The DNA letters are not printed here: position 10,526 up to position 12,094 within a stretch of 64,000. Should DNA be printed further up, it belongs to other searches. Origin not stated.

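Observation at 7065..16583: Translationally coupled four-gene operon built as two tandem [HTH-less Schlafen/AlbA_2-HATPase][large effector] dyads (PHP-SMC-like ATPase; SIR2): candidate undescribed anti-phage system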

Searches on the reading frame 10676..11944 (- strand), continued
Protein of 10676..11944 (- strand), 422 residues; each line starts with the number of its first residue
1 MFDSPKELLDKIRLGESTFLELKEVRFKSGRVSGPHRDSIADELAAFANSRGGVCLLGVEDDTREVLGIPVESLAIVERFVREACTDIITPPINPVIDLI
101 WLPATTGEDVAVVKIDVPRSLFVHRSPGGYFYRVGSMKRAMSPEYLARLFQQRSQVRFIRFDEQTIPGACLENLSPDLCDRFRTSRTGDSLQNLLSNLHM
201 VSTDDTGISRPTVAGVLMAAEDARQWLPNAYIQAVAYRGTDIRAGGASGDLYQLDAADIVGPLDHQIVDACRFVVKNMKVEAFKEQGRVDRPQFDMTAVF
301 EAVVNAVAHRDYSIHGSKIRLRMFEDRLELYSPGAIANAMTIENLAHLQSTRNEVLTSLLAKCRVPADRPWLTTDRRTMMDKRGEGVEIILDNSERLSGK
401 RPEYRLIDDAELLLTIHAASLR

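Call 27: search_protein_families(library=padloc, proteins=[L002:11245-13617:+, L038:11296-17220:+, L050:10863-14852:+, L058:2289-5342:+, L009:8516-9982:+, L038:7059-9713:+, L052:6792-9971:+, L057:6622-10008:+, L067:7454-9970:+], max_evalue=0.00001)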
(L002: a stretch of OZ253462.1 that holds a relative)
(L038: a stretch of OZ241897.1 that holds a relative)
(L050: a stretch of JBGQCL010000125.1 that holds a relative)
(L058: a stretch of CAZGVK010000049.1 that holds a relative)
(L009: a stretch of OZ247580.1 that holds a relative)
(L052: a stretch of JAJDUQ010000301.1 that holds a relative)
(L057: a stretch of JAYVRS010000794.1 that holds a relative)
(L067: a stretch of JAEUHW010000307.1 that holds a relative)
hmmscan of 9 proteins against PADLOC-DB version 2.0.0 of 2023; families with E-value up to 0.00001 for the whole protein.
L002:11245-13617:+ (790 aa): 7 families
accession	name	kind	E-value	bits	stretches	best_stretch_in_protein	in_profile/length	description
PDLC02566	PglZ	-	0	1036.6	1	20-788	4-773/774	PglZ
PDLC02548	PglZ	-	3.1e-10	37.1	1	308-511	316-537/961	PglZ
PDLC02561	PglZ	-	6.8e-10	35.7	1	567-704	584-727/840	PglZ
PDLC02545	PglZ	-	1.8e-07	28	1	456-691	406-634/750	PglZ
PDLC02564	PglZ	-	1.9e-06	24.6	0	671-693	703-725/855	PglZ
PDLC02562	PglZ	-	4.4e-06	23.3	0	460-621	475-646/730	PglZ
PDLC02559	PglZ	-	5.2e-06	22.9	0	586-694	619-736/860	PglZ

L038:11296-17220:+ (1974 aa): 19 families
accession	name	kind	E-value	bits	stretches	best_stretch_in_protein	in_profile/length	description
PDLC00037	DruE3|DruE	-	6e-98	327.3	3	25-475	26-438/2055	SNF2 family N-terminal domain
PDLC00013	DruE1|DruE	-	1.1e-94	316.6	4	1026-1355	1079-1360/1776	SNF2 family N-terminal domain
PDLC00035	DruE3|DruE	-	7.2e-75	250.6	2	89-477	101-444/1460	SNF2 family N-terminal domain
PDLC00036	DruE3|DruE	-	1.4e-67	225.9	2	90-333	92-310/2023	SNF2 family N-terminal domain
PDLC00014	DruE2|DruE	-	2.3e-63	212.3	5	1000-1135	1161-1306/1928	SNF2 family N-terminal domain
PDLC00051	DruE4|DruE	-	5.7e-63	211.1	4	1026-1132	1121-1228/1829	SNF2 family N-terminal domain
PDLC00015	DruE2|DruE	-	6.9e-63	211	3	1002-1134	1133-1276/1887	SNF2 family N-terminal domain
PDLC02503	BrxHI|BrxHII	-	3.7e-29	99.6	2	1010-1083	281-352/698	BrxHI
PDLC03960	SngC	-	1e-27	95.2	2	86-321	20-204/720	-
PDLC02896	DpdJ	-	2.8e-20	69.7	1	210-337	314-434/1487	DpdJ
PDLC02501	BrxHI|BrxHII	-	2.1e-16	57.2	1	1007-1082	278-351/925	BrxHI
PDLC02569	DrmA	-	1.5e-13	47.5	1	1015-1100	816-899/1095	DrmA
PDLC03928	PsyrT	-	1.3e-12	44.9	1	1006-1080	270-342/689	-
PDLC02570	DrmA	-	1.7e-11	41.2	1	1015-1120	569-672/851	DrmA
PDLC02893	DpdJ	-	1.6e-10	37.6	0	216-343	330-450/876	DpdJ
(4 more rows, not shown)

L050:10863-14852:+ (1329 aa): 0 families

L058:2289-5342:+ (1017 aa): 32 families (the best 25 are shown)
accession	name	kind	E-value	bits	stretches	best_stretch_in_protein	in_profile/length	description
PDLC02842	DpdE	-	1e-135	452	1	524-988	685-1152/1176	DpdE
PDLC00633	ZorD1|ZorD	-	2.9e-126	420.7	1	524-990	427-888/908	"SWI2/SNF2 helicase, Mrr-like nuclease"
PDLC02849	DpdE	-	3.2e-115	384.2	1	532-991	392-837/857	DpdE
PDLC02850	DpdE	-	7.7e-114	379.8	1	527-989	792-1244/1282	DpdE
PDLC02845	DpdE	-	2.3e-105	351.6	1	533-1004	836-1289/1293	DpdE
PDLC00634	ZorD1|ZorD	-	1.8e-102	342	1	522-998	476-980/1208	"SWI2/SNF2 helicase, Mrr-like nuclease"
PDLC00629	ZorD1|ZorD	-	4e-102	340.8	1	532-991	474-959/1012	"SWI2/SNF2 helicase, Mrr-like nuclease"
PDLC00631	ZorD1|ZorD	-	4.4e-101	337.3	1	540-987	441-910/1071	"SWI2/SNF2 helicase, Mrr-like nuclease"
PDLC00632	ZorD1|ZorD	-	2.5e-99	331.6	1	537-991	590-1085/1101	"SWI2/SNF2 helicase, Mrr-like nuclease"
PDLC02851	DpdE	-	1e-96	322.9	1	400-1007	457-1055/1055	DpdE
PDLC02848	DpdE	-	8.2e-79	263.6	1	526-880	343-688/856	DpdE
PDLC00628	ZorD1|ZorD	-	3.9e-73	244.7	1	524-985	496-963/1171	"SWI2/SNF2 helicase, Mrr-like nuclease"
PDLC00627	ZorD1|ZorD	-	1.2e-67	226.7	2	639-986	606-988/1006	"SWI2/SNF2 helicase, Mrr-like nuclease"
PDLC02854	DpdE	-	1e-64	216.9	1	541-990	580-1065/1083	DpdE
PDLC00630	ZorD1|ZorD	-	2.2e-44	150.2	1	641-959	269-615/817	"SWI2/SNF2 helicase, Mrr-like nuclease"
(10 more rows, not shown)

L009:8516-9982:+ (488 aa): 0 families

L038:7059-9713:+ (884 aa): 0 families

L052:6792-9971:+ (1059 aa): 29 families (the best 25 are shown)
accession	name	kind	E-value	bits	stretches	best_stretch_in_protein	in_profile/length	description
PDLC04531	PDC-M23B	-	0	1329.4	1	2-1049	5-1059/1060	-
PDLC04530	PDC-M23B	-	1.8e-191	636.3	1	225-1048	2-826/828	-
PDLC04532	PDC-M23B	-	9.8e-145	481.6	1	58-793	80-812/817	-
PDLC00192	HamB1|HamB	-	2.6e-53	179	1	243-695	221-656/1104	DEAD-box helicase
PDLC00188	HamB1|HamB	-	1.3e-47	160.5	1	287-695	240-646/1037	DEAD-box helicase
PDLC00194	HamB1|HamB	-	3.7e-46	155.5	1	246-1009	183-952/995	DEAD-box helicase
PDLC00187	HamB1|HamB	-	8.1e-45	151.4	1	308-704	156-517/851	DEAD-box helicase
PDLC00186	HamB1|HamB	-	5.3e-43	145.1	1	308-695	161-522/864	DEAD-box helicase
PDLC00200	HamB2|HamB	-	1.4e-41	140.5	1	307-696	160-522/865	DEAD-box helicase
PDLC00174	HamB1|HamB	-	3.3e-38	129.2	2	309-450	319-448/1163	DEAD-box helicase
PDLC00185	HamB1|HamB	-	8.1e-33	111.3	1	308-697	157-517/871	DEAD-box helicase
PDLC00175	HamB1|HamB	-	7.7e-32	107.7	1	287-695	222-624/1000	DEAD-box helicase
PDLC00178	HamB1|HamB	-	1.7e-30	103.7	1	291-700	246-652/830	DEAD-box helicase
PDLC00176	HamB1|HamB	-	5.4e-26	88.9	2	612-697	419-503/845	DEAD-box helicase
PDLC03960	SngC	-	2.5e-24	84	1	142-693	15-360/720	-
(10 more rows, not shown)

L057:6622-10008:+ (1128 aa): 22 families
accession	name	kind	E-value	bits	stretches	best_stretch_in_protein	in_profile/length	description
PDLC02528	PglX|PglXI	-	0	1405.5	1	24-1123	1-1124/1125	PglX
PDLC02535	PglX|PglXI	-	4.9e-185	615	1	23-730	2-726/731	PglX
PDLC02534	PglX|PglXI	-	1.4e-104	348.3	1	733-1124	1-385/389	PglX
PDLC02521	PglX|PglXI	-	9.1e-81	270.3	1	138-673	146-691/1174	PglX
PDLC03600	REase_MTase_IIG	-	1.7e-68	229.6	1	143-796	148-842/1205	Type IIG restriction enzyme-methyltransferase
PDLC02525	PglX|PglXI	-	1.5e-64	216.7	1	190-581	187-563/607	PglX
PDLC02524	PglX|PglXI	-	2.2e-48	163.2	1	201-669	21-497/722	PglX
PDLC02523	PglX|PglXI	-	2.3e-48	162.8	3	439-667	523-767/1428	PglX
PDLC02518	PglX|PglXI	-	7.1e-38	128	1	272-563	289-602/1412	PglX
PDLC02641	DrmMI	-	2.7e-36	122.9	1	195-577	200-583/1161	DrmMI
PDLC02527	PglX|PglXI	-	4.5e-32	108.8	2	193-318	195-325/1332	PglX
PDLC02522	PglX|PglXI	-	8.1e-32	107.9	1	295-576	422-706/1218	PglX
PDLC02517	PglX|PglXI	-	1.1e-24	84.9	1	461-576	2-117/707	PglX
PDLC02526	PglX|PglXI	-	1.1e-23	81.5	1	179-317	167-303/640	PglX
PDLC02519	PglX|PglXI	-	2.1e-19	66.8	1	190-368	178-349/1241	PglX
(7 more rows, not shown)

L067:7454-9970:+ (838 aa): 0 families

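Call 28: find_encoding_contigs(protein=P0003, flank=10000, max_places=3)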
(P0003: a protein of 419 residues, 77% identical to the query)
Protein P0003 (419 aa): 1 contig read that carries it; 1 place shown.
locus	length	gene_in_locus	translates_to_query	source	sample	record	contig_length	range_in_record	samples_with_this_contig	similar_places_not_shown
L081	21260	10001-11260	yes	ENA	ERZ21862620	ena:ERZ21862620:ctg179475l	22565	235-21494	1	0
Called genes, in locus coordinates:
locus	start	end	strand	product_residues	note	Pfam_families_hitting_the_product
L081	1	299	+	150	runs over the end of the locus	-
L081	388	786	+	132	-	PF00334:NDK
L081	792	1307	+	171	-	PF02620:YceD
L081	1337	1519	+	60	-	PF01783:Ribosomal_L32p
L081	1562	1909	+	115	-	-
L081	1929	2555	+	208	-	PF08545:ACP_syn_III, PF08541:ACP_syn_III_C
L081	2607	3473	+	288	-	PF00698:Acyl_transf_1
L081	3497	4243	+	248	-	PF00106:adh_short, PF08659:KR, PF13561:adh_short_C2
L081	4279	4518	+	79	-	PF23297:ACP_SdgA_C (weak), PF00550:PP-binding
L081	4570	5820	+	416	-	PF00109:ketoacyl-synt, PF02801:Ketoacyl-synt_C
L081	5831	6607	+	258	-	PF14622:Ribonucleas_3_3, PF00636:Ribonuclease_3, PF00035:dsrm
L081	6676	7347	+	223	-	PF21948:LplA-B_cat, PF03099:BPL_LplA_LipB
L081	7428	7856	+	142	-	-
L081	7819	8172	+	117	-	-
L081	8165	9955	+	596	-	PF01968:Hydantoinase_A (faint), PF13941:MutL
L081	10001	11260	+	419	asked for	PF04326:SLFN_AlbA_2, PF13749:HATPase_c_4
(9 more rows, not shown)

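Call 29: find_encoding_contigs(protein=P0005, flank=10000, max_places=3)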
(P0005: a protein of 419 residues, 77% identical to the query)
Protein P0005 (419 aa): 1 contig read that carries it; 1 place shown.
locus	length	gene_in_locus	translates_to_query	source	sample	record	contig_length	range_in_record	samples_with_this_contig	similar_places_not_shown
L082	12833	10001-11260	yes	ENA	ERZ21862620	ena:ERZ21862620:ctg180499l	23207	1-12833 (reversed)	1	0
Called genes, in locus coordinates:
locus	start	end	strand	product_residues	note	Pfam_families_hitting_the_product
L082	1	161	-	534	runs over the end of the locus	PF01370:Epimerase (faint), PF07993:NAD_binding_4, PF03015:Sterile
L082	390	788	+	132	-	PF00334:NDK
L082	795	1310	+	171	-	PF02620:YceD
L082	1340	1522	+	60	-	PF01783:Ribosomal_L32p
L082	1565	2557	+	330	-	PF08545:ACP_syn_III, PF08541:ACP_syn_III_C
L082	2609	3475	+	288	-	PF00698:Acyl_transf_1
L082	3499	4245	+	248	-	PF00106:adh_short, PF08659:KR, PF13561:adh_short_C2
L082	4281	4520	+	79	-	PF23297:ACP_SdgA_C (weak), PF00550:PP-binding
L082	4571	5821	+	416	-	PF00109:ketoacyl-synt, PF02801:Ketoacyl-synt_C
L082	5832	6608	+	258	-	PF14622:Ribonucleas_3_3, PF00636:Ribonuclease_3, PF00035:dsrm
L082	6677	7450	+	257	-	PF21948:LplA-B_cat, PF03099:BPL_LplA_LipB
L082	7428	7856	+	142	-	-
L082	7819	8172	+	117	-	-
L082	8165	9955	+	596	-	PF01968:Hydantoinase_A (faint), PF13941:MutL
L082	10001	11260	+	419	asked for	PF04326:SLFN_AlbA_2, PF13749:HATPase_c_4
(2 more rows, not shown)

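Call 42: search_protein_families(library=ncbifam, proteins=[window:10676-11944:-], max_evalue=0.001)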
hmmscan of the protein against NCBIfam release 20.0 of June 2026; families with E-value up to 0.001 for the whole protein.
window:10676-11944:- (422 aa): 0 families

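Call 58: search_dna_similar(query=window:10676-11944:-, collection=plasmids, mode=protein, max_evalue=1e-30, max_rows=40)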
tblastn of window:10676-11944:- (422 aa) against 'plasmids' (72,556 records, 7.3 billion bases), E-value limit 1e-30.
Records with a match: 1; places in all: 1; records where one place covers at least 80% of the query: 1.
Best place of each record, by identity: 60-80% 1.
By first word of the organism name: Burkholderia 1.
By predicted mobility (MOB-suite, as given by PLSDB): non-mobilizable 1.
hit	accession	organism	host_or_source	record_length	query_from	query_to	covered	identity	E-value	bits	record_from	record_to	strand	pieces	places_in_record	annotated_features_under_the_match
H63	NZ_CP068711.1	Burkholderia thailandensis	soil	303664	1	420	100%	65.0%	2e-174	548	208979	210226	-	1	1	ATP-binding protein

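Call 60: get_annotated_region(hit=H63, flank=9000)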
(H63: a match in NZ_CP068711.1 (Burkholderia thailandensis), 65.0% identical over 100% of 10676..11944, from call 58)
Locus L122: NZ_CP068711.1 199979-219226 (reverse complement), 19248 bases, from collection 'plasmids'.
description: Burkholderia thailandensis strain AW34-19p plasmid p1, complete sequence
organism: Burkholderia thailandensis (NCBI taxid 57975)
taxonomy: Bacteria; Pseudomonadota; Betaproteobacteria; Burkholderiales; Burkholderiaceae; Burkholderia; Burkholderia thailandensis
host: -; source: soil; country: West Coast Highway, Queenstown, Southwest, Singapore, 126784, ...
typing (MOB-suite, as given by PLSDB): non-mobilizable; mating-pair formation MPF_F
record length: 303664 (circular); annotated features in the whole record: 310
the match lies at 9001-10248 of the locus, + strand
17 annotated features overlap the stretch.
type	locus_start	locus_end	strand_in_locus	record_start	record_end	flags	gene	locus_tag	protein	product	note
CDS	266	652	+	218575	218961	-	-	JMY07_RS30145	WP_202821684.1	hypothetical protein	-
CDS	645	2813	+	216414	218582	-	-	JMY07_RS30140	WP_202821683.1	type IV secretion system DNA-binding domain-containing protein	-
CDS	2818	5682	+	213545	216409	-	mobF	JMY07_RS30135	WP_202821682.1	MobF family relaxase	-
CDS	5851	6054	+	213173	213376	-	-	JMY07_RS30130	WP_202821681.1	hypothetical protein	-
CDS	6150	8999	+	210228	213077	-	-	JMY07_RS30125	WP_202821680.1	TrlF family AAA-like ATPase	-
CDS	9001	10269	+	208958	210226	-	-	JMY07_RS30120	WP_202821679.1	ATP-binding protein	-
CDS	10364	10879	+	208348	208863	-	-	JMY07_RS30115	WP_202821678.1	hypothetical protein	-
CDS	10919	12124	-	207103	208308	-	-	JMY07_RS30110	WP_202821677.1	restriction endonuclease PLD domain-containing protein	-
CDS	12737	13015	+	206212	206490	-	-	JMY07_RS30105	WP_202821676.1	hypothetical protein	-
CDS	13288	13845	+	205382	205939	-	-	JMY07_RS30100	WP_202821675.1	hypothetical protein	-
CDS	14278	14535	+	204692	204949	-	-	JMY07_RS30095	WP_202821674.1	hypothetical protein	-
CDS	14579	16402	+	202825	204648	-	-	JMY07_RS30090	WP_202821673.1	hybrid sensor histidine kinase/response regulator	GO:0000160 - phosphorelay signal transduction system [Evidence IEA]; GO:0007165 - signal transduction [Evidence IEA]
CDS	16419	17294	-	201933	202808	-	-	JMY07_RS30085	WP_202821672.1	helix-turn-helix domain-containing protein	GO:0006355 - regulation of DNA-templated transcription [Evidence IEA]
CDS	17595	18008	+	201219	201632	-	-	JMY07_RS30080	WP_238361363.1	lytic transglycosylase domain-containing protein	-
CDS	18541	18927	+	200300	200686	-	-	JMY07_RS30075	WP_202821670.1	TrbC/VirB2 family protein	-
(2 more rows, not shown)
